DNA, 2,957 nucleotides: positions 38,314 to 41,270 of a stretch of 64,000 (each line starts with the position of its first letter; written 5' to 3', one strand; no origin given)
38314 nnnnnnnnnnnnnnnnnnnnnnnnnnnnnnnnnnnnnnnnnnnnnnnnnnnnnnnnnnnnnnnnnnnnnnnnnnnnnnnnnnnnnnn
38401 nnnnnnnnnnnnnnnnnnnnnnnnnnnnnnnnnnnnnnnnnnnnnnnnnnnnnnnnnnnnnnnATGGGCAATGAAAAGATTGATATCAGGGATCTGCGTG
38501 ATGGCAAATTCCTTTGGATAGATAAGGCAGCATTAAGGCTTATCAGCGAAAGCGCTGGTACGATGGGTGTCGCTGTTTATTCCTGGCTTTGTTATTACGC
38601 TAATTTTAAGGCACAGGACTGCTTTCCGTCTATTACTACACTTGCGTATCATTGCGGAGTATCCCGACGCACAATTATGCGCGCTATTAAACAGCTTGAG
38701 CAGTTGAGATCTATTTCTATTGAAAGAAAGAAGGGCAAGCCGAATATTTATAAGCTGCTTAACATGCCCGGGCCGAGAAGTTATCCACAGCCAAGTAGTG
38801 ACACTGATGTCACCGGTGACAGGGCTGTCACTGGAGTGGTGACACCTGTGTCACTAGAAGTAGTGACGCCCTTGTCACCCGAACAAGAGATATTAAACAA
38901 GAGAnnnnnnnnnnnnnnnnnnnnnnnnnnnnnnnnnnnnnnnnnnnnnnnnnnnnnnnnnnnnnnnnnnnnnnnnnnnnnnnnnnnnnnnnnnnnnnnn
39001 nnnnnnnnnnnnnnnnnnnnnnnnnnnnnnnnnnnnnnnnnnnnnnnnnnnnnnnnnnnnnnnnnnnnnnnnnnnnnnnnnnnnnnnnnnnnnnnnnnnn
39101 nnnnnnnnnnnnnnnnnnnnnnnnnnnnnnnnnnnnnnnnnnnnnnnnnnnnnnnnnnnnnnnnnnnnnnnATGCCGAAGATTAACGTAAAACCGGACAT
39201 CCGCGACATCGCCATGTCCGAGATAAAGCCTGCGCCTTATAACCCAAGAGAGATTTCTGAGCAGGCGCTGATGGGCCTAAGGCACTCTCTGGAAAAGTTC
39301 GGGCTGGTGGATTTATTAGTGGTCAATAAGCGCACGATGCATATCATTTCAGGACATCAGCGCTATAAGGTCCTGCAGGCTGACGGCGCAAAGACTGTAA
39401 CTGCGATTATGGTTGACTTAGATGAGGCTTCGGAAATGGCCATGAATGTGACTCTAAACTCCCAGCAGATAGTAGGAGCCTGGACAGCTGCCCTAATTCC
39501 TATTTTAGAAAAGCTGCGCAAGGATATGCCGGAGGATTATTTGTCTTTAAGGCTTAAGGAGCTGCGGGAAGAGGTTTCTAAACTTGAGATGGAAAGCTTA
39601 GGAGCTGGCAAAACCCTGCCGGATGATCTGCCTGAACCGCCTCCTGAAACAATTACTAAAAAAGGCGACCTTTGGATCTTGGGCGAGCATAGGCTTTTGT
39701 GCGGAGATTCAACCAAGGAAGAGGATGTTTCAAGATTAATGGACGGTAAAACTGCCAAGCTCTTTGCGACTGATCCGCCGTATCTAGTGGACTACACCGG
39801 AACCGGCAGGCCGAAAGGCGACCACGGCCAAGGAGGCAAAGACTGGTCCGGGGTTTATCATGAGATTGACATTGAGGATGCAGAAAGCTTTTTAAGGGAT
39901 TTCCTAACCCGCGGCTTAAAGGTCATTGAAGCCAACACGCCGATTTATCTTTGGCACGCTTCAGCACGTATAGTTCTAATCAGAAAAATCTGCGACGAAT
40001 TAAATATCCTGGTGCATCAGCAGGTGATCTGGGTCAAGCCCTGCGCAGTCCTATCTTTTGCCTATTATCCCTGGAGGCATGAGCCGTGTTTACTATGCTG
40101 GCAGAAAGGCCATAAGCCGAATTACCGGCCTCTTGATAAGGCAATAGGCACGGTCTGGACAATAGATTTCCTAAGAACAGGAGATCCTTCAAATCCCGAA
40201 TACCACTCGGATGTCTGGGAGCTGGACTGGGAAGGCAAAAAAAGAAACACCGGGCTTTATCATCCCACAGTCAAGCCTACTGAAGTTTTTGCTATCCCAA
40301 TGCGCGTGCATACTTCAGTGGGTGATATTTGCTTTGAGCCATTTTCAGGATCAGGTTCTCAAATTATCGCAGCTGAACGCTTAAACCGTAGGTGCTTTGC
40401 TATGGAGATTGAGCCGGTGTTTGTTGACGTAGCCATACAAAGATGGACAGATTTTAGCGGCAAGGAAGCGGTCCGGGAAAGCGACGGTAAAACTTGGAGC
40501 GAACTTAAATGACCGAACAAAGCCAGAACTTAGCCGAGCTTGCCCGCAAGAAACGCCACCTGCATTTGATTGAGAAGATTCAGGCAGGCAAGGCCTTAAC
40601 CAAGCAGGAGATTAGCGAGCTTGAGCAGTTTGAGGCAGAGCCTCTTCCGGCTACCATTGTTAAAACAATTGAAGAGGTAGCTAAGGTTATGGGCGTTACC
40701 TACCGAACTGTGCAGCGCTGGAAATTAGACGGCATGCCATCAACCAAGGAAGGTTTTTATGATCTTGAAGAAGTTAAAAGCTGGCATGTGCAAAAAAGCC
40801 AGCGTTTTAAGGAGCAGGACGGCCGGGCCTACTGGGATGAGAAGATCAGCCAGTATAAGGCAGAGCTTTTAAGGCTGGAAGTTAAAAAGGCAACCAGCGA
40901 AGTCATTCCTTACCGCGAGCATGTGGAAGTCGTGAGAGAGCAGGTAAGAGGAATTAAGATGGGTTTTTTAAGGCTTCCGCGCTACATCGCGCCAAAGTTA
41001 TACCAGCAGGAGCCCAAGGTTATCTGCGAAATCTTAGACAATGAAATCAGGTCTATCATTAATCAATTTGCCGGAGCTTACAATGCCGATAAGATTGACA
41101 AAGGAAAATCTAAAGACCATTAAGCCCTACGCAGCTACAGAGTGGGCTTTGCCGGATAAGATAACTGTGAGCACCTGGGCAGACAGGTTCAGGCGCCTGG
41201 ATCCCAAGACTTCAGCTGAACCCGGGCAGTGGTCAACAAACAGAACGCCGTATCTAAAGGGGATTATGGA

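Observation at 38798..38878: Iteron array of four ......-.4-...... palindromes inside the replication-initiator-like gene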

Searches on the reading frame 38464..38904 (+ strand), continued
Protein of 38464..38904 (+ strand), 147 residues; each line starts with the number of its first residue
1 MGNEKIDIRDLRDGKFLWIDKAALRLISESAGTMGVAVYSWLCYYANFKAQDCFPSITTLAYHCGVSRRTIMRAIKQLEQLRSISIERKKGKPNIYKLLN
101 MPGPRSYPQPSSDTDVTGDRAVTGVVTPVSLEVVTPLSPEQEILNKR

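Call 31: search_protein_families(library=phrogs, proteins=[P0040, P0061, P0059], max_evalue=0.01)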
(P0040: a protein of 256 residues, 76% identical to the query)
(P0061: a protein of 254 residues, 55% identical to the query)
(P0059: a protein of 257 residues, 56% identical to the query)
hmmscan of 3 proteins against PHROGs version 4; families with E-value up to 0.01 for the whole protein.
P0040 (256 aa): 28 families (the best 25 are shown)
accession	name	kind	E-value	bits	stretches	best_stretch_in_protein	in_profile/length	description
phrog_270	-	DNA, RNA and nucleotide metabolism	1.5e-13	51.9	1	38-139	52-152/383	replication initiation protein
phrog_8102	-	DNA, RNA and nucleotide metabolism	6.9e-13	49.4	1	34-141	35-150/337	replication initiation protein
phrog_391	-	DNA, RNA and nucleotide metabolism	2.6e-11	44.7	1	44-118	28-103/298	replication initiation O-like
phrog_186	-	DNA, RNA and nucleotide metabolism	3.3e-11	44.4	1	6-131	12-135/308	DnaD-like helicase loader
phrog_678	-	DNA, RNA and nucleotide metabolism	3.6e-11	44.2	1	42-206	61-240/346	replication initiation O-like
phrog_428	-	DNA, RNA and nucleotide metabolism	3.9e-10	40.5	1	13-119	87-193/455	replication initiation protein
phrog_1032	-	DNA, RNA and nucleotide metabolism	2.5e-09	38.5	1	44-153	28-134/281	replication initiation protein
phrog_8540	-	DNA, RNA and nucleotide metabolism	1.6e-06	29.5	1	52-98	35-85/196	replication initiation O-like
phrog_18020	-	DNA, RNA and nucleotide metabolism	2.9e-06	28.3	1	56-112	55-114/248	replication initiation O-like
phrog_1835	-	DNA, RNA and nucleotide metabolism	4.1e-06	27.4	1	53-107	66-120/301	HTH DNA binding protein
phrog_6643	-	DNA, RNA and nucleotide metabolism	5.7e-06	27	1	52-122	35-109/313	replication initiation protein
phrog_26369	-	DNA, RNA and nucleotide metabolism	9.3e-06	25.9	1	32-84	58-110/347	replication initiation protein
phrog_345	-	DNA, RNA and nucleotide metabolism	2.3e-05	25.3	1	32-128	44-130/297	replication initiation O-like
phrog_15053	-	unknown function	3.3e-05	24.2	1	21-94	36-107/343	-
phrog_3396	-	DNA, RNA and nucleotide metabolism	4.2e-05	24.2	1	57-98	60-102/229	segregation and condensation complex subunit ScpB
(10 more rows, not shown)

P0061 (254 aa): 16 families
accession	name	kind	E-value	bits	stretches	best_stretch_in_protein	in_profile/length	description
phrog_270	-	DNA, RNA and nucleotide metabolism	1.2e-11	45.6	1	10-112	26-129/383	replication initiation protein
phrog_186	-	DNA, RNA and nucleotide metabolism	4.5e-09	37.4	1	6-100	12-103/308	DnaD-like helicase loader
phrog_391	-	DNA, RNA and nucleotide metabolism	4.7e-09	37.3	1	33-102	17-91/298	replication initiation O-like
phrog_1032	-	DNA, RNA and nucleotide metabolism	4.8e-09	37.6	1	30-91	14-75/281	replication initiation protein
phrog_428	-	DNA, RNA and nucleotide metabolism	6.2e-09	36.5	1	10-98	84-175/455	replication initiation protein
phrog_8102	-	DNA, RNA and nucleotide metabolism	9.2e-08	32.5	1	26-99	27-107/337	replication initiation protein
phrog_678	-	DNA, RNA and nucleotide metabolism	1.8e-07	32.1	1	37-104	56-140/346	replication initiation O-like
phrog_8540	-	DNA, RNA and nucleotide metabolism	8.5e-06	27.1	1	48-98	31-85/196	replication initiation O-like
phrog_6643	-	DNA, RNA and nucleotide metabolism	2.8e-05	24.7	1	48-112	31-99/313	replication initiation protein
phrog_15053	-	unknown function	0.00012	22.4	1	21-95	36-108/343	-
phrog_345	-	DNA, RNA and nucleotide metabolism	0.00013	22.8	1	29-112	41-119/297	replication initiation O-like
phrog_26369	-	DNA, RNA and nucleotide metabolism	0.0003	20.9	1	32-84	58-110/347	replication initiation protein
phrog_7882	-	DNA, RNA and nucleotide metabolism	0.0019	18.8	1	49-101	61-114/314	DnaD-like helicase loader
phrog_22534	-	unknown function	0.0024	18.8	1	43-93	33-83/111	-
phrog_10086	-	DNA, RNA and nucleotide metabolism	0.0055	17.9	0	63-110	39-86/91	HTH DNA binding protein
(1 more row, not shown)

P0059 (257 aa): 16 families
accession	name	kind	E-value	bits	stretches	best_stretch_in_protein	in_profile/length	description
phrog_270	-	DNA, RNA and nucleotide metabolism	2.2e-13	51.3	1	10-128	26-146/383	replication initiation protein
phrog_8102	-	DNA, RNA and nucleotide metabolism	8e-10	39.3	1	35-101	36-109/337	replication initiation protein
phrog_1032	-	DNA, RNA and nucleotide metabolism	4.3e-08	34.5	1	41-89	25-72/281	replication initiation protein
phrog_391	-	DNA, RNA and nucleotide metabolism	6.5e-08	33.6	1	42-98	26-88/298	replication initiation O-like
phrog_15053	-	unknown function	4.1e-07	30.5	1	21-92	36-105/343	-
phrog_428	-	DNA, RNA and nucleotide metabolism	2.6e-06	27.8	1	11-105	85-179/455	replication initiation protein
phrog_678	-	DNA, RNA and nucleotide metabolism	2.7e-06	28.2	1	34-112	53-150/346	replication initiation O-like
phrog_26369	-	DNA, RNA and nucleotide metabolism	1.1e-05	25.6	1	32-84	58-110/347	replication initiation protein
phrog_36008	-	unknown function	3.3e-05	24.2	1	38-101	46-110/345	-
phrog_186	-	DNA, RNA and nucleotide metabolism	4.1e-05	24.4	1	7-104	13-118/308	DnaD-like helicase loader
phrog_13105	-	unknown function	0.00011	22.9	1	58-100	23-64/239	-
phrog_8540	-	DNA, RNA and nucleotide metabolism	0.00023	22.4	1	51-96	34-83/196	replication initiation O-like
phrog_1835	-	DNA, RNA and nucleotide metabolism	0.0013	19.1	1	53-84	66-97/301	HTH DNA binding protein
phrog_345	-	DNA, RNA and nucleotide metabolism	0.0026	18.5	1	28-102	40-115/297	replication initiation O-like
phrog_18020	-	DNA, RNA and nucleotide metabolism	0.0027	18.5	1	56-147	55-144/248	replication initiation O-like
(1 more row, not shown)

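Call 34: search_solved_structures(query=A2, max_evalue=1)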
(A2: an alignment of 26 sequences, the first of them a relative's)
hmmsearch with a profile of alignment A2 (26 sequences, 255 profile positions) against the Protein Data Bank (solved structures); distinct sequences matched with E-value up to 1: 2.
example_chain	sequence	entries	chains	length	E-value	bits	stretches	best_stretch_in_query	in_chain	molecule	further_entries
1r22_A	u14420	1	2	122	0.43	13.3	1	56-102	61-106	Transcriptional repressor smtB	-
9ecj_C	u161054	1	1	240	0.61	12.8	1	133-246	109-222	Guanine nucleotide-binding protein subunit alpha-13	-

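Call 37: predict_structure(alignment_id=A2)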
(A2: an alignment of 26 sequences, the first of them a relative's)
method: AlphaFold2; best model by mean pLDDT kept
length: 256 residues; sequences in the alignment: 26
mean_pLDDT: 65.6   pTM: 0.40
mean pLDDT of the five models: 65.6, 65.3, 65.0, 63.0, 62.9
residues with pLDDT >= 90: 11; 70-90: 132; 50-70: 39; < 50: 74
segments of 3 or more residues with pLDDT < 50: 1-17, 103-155, 254-256
pLDDT, mean of each block of 10 residues (from residue 1): 31 46 78 85 70 70 85 88 75 66 39 28 28 32 38 53 71 82 76 79 81 90 86 89 85 51
secondary structure, 60 per line:
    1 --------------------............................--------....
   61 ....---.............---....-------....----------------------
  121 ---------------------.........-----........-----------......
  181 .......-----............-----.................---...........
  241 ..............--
elements in order: H21-48 H57-64 H68-80 E84-87 E95-98 H142-150 H156-163 H175-187 H193-204 H210-226 H230-254

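Call 51: get_annotated_region(hit=H1, flank=2500)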
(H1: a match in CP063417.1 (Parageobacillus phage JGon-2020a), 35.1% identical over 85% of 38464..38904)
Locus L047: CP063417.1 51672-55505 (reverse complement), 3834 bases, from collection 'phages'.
description: Parageobacillus phage JGon-2020a chromosome, complete genome.
organism: Parageobacillus phage JGon-2020a (NCBI taxid 2781896)
taxonomy: Viruses
host: Parageobacillus thermoglucosidasius 23.6; source: soil; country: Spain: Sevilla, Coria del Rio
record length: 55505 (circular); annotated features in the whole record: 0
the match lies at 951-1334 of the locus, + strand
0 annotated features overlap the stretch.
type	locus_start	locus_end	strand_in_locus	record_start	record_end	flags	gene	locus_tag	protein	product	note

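Call 52: get_annotated_region(hit=H5, flank=2500)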
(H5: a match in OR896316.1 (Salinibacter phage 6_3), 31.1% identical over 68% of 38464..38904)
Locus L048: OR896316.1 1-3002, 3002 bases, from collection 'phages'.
description: Salinibacter phage 6_3, partial genome.
organism: Salinibacter phage 6_3 (NCBI taxid 3113532)
taxonomy: Viruses; Duplodnaviria; Heunggongvirae; Uroviricota; Caudoviricetes
host: Salinibacter ruber M8; source: hypersaline water samples from Es Trenc saltern; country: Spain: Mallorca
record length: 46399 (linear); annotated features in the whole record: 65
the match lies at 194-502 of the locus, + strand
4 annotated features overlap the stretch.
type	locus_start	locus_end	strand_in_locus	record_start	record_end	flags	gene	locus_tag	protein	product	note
CDS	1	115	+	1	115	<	6_3_1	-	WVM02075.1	hypothetical protein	-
CDS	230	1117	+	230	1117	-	6_3_2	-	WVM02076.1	hypothetical protein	-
CDS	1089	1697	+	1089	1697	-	6_3_3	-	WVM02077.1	hypothetical protein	-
CDS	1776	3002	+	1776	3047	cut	6_3_4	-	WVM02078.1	hypothetical protein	-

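Call 53: get_annotated_region(hit=H3, flank=2500)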
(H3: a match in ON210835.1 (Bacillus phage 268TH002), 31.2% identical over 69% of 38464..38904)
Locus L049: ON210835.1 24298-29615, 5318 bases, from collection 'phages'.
description: Bacillus phage 268TH002, complete genome.
organism: Bacillus phage 268TH002 (NCBI taxid 2950151)
taxonomy: Viruses; Duplodnaviria; Heunggongvirae; Uroviricota; Caudoviricetes
host: Bacillus subtilis; source: soil; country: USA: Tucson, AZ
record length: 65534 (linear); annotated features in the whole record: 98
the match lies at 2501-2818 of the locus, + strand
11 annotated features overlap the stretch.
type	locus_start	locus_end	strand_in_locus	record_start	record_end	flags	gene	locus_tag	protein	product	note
CDS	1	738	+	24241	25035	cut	31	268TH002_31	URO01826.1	helix-turn-helix DNA-binding protein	-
CDS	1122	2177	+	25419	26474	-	32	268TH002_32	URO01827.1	tyrosine integrase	-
CDS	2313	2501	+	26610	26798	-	33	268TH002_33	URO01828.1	hypothetical protein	-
CDS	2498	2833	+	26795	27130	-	34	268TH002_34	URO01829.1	helix-turn-helix domain-containing protein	-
CDS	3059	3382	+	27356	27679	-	35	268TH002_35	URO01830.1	hypothetical protein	-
CDS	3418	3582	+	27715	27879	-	36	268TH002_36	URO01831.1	hypothetical protein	-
CDS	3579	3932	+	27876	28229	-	37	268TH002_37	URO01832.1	hypothetical protein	-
CDS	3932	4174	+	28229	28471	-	38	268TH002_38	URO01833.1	hypothetical protein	-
CDS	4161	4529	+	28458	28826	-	39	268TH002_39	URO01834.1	hypothetical protein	-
CDS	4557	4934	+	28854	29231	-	40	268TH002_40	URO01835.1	hypothetical protein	-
CDS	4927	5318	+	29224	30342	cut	41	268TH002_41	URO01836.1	hypothetical protein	-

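Call 56: search_protein_families(library=pfam, proteins=[L047:939-1865:+, L047:1714-2703:+, L047:15-914:+, L048:230-1114:+, L048:1089-1694:+, L049:2498-2830:+], max_evalue=0.001)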
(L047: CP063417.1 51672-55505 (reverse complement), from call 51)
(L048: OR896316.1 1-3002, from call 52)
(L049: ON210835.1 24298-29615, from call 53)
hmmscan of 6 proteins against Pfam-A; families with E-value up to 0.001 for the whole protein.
L047:939-1865:+ (309 aa): 14 families
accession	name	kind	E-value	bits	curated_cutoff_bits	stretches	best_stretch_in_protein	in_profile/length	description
PF13730.12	HTH_36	-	2.6e-19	69.2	25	1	31-85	2-55/55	Helix-turn-helix domain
PF07261.16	DnaB_2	-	3e-19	68.9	22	1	185-253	1-71/74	Replication initiation and membrane attachment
PF21984.2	DnaD_N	-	7.9e-07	29.6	27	1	25-105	5-84/101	DnaD N-terminal domain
PF01325.25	Fe_dep_repress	-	2e-05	25.1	26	1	52-90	19-57/60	Iron dependent repressor, N-terminal DNA binding domain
PF13545.12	HTH_Crp_2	-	5.4e-05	23.5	27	1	60-88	27-55/70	Crp-like helix-turn-helix domain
PF00325.26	Crp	-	7.6e-05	22.8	21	1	61-85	8-32/32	Bacterial regulatory proteins, crp family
PF13384.12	HTH_23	-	0.00012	22.2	24.6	1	57-84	19-46/50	Homeodomain-like domain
PF00392.27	GntR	-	0.00013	22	27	1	55-91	24-60/64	Bacterial regulatory proteins, gntR family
PF01022.26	HTH_5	-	0.00019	21.7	22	1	60-85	20-45/47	Bacterial regulatory protein, arsR family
PF01047.28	MarR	-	0.00021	21.5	24.6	1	58-90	20-52/59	MarR family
PF13936.12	HTH_38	-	0.00031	20.9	27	1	57-78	22-43/44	Helix-turn-helix domain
PF12802.13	MarR_2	-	0.00032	21.2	27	1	57-96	22-60/61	MarR family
PF13412.12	HTH_24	-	0.00038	20.4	21.9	0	60-85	22-47/48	Winged helix-turn-helix DNA-binding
PF01978.25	TrmB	-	0.0006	20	25.6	0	58-103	25-63/68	Sugar-specific transcriptional regulator TrmB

L047:1714-2703:+ (330 aa): 2 families
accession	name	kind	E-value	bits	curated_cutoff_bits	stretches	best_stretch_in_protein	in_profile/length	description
PF01695.23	IstB_IS21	-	3.1e-07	30.6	24.1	1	184-330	101-233/238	IstB-like ATP binding protein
PF00308.24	Bac_DnaA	-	0.00013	22.7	23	1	178-300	37-145/162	Bacterial DnaA ATPAse domain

L047:15-914:+ (300 aa): 1 family
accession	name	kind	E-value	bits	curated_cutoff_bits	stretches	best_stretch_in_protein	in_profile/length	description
PF03837.19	RecT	-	1.7e-51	175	24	1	49-240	2-191/198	RecT family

L048:230-1114:+ (295 aa): 4 families
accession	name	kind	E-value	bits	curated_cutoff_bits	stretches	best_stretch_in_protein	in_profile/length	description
PF13730.12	HTH_36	-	3.6e-10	39.9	25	1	18-68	6-55/55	Helix-turn-helix domain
PF00392.27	GntR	-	1.5e-05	25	27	1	32-72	18-58/64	Bacterial regulatory proteins, gntR family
PF09339.16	HTH_IclR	-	8.3e-05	22.7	22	1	36-70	16-50/52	IclR helix-turn-helix domain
PF12802.13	MarR_2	-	0.00024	21.6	27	1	37-78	20-59/61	MarR family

L048:1089-1694:+ (202 aa): 0 families

L049:2498-2830:+ (111 aa): 3 families
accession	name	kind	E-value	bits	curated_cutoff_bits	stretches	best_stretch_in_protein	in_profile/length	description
PF13730.12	HTH_36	-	7.9e-11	42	25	1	33-83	6-55/55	Helix-turn-helix domain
PF21984.2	DnaD_N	-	3.4e-07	30.8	27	1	38-104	20-85/101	DnaD N-terminal domain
PF00392.27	GntR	-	3.6e-05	23.8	27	1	53-89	24-60/64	Bacterial regulatory proteins, gntR family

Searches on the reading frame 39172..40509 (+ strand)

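Call 9: search_protein_families(library=pfam, proteins=[window:39172-40509:+], max_evalue=0.01)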
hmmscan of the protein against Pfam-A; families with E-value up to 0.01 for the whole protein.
window:39172-40509:+ (446 aa): 2 families
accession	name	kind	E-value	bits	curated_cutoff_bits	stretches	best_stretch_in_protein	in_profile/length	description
PF01555.25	N6_N4_Mtase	-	1.7e-16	61.3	26.7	1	196-422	2-220/221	DNA methylase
PF02195.25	ParB_N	-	3.1e-09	37.2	26.3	1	10-94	3-91/95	ParB N-terminal domain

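Call 10: search_protein_families(library=phrogs, proteins=[window:39172-40509:+], max_evalue=0.01)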
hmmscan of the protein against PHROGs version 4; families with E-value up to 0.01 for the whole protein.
window:39172-40509:+ (446 aa): 20 families
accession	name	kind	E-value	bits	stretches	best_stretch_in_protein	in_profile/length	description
phrog_498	-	other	2.3e-101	341.2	1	9-445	34-440/633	DNA methyltransferase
phrog_620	-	DNA, RNA and nucleotide metabolism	5.2e-25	89.8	1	6-145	5-145/217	ParB-like partition protein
phrog_67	-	other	1.2e-24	88.4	1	168-430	119-348/743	DNA methyltransferase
phrog_9353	-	unknown function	6.5e-21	76.3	1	9-105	10-111/245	-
phrog_8071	-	DNA, RNA and nucleotide metabolism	1.5e-20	74.8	1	9-209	6-208/389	ParB-like partition protein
phrog_23085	-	unknown function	1.4e-17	64.7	1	347-433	27-113/138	-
phrog_3008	-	other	5.5e-17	62.8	1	351-445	137-231/244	DNA methyltransferase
phrog_5475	-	unknown function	1.6e-11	44.7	1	15-97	8-86/458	-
phrog_940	-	DNA, RNA and nucleotide metabolism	1.9e-09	38.3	1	10-128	6-124/388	nuclease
phrog_723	-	DNA, RNA and nucleotide metabolism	9.8e-08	33.1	1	4-122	7-128/223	ParB-like partition protein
phrog_2159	-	DNA, RNA and nucleotide metabolism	1.7e-07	31.9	1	10-96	61-158/365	ParB-like partition protein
phrog_4715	-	DNA, RNA and nucleotide metabolism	1.8e-07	30.9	1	4-99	141-240/630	ParB-like partition protein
phrog_18056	-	DNA, RNA and nucleotide metabolism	3.2e-07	30.6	1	14-94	7-87/387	ParB-like partition nuclease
phrog_3264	-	DNA, RNA and nucleotide metabolism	7.9e-06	26.7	1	10-98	49-140/337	ParB-like partition protein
phrog_18293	-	other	1.1e-05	26.3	1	361-425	43-107/119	methyltransferase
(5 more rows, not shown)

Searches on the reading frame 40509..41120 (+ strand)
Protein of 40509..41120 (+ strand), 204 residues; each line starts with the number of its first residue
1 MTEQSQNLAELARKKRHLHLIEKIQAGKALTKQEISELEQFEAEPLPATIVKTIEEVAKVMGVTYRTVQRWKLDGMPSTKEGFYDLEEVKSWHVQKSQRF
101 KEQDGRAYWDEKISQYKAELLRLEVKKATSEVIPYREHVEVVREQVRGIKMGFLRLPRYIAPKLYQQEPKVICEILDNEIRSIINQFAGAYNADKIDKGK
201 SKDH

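Call 9: search_protein_families(library=pfam, proteins=[window:40509-41120:+], max_evalue=0.01)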
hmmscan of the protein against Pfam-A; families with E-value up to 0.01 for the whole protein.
window:40509-41120:+ (204 aa): 3 families
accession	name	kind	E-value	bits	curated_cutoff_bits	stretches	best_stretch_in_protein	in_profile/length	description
PF13384.12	HTH_23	-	0.00014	22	24.6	1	52-72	18-38/50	Homeodomain-like domain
PF13551.12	HTH_29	-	0.00075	20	28.1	1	51-72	12-33/64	Winged helix-turn helix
PF13518.12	HTH_28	-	0.0082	16.7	25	0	53-72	14-33/52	Helix-turn-helix domain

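Call 10: search_protein_families(library=phrogs, proteins=[window:40509-41120:+], max_evalue=0.01)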
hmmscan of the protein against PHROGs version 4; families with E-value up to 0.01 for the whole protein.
window:40509-41120:+ (204 aa): 6 families
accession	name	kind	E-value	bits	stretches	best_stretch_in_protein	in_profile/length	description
phrog_57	-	head and packaging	1.4e-18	68.5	1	53-191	14-173/199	terminase small subunit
phrog_141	-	head and packaging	3.2e-06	27.7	1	53-161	17-133/183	terminase small subunit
phrog_66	-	integration and excision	1.8e-05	25.6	1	37-147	79-194/412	excisionase and transcriptional regulator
phrog_8008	-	DNA, RNA and nucleotide metabolism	0.00056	20.6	1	55-101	18-52/66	DNA binding protein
phrog_15534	-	DNA, RNA and nucleotide metabolism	0.0025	19.3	1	50-82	42-74/93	HTH DNA binding protein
phrog_35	-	transcription regulation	0.0045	18.1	1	49-116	84-149/181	transcriptional repressor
